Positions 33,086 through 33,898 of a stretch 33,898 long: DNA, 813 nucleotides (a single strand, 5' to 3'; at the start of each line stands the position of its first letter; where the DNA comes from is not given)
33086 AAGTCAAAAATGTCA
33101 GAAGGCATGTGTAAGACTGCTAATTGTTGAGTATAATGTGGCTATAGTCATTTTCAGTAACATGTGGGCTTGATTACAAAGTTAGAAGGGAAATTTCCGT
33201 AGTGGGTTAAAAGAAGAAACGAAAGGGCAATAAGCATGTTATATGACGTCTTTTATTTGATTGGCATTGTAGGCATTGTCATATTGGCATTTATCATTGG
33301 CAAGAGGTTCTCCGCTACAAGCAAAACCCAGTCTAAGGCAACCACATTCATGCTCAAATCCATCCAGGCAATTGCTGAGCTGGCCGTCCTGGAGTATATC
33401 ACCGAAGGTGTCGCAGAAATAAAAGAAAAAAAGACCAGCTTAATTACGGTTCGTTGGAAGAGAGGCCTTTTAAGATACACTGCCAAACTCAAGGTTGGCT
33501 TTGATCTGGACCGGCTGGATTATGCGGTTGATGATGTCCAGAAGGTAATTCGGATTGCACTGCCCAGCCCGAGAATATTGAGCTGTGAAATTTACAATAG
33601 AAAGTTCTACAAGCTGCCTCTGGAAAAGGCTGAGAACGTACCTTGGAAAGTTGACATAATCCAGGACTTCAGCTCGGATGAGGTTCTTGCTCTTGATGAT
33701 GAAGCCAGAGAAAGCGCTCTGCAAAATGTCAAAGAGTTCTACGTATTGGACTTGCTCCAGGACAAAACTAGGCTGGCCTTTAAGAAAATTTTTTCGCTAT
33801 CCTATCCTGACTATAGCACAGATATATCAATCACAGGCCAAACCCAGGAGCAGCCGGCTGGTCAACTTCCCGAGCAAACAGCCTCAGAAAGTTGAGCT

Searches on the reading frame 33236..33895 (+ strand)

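Call 71: search_protein_families(library=pfam, proteins=[window:33236-33895:+], max_evalue=0.01)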
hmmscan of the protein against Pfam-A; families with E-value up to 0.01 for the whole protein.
window:33236-33895:+ (219 aa): 1 family
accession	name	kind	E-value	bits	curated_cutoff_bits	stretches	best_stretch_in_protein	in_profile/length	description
PF14014.11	DUF4230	-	2.3e-17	63.9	27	1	41-189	1-142/148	Protein of unknown function (DUF4230)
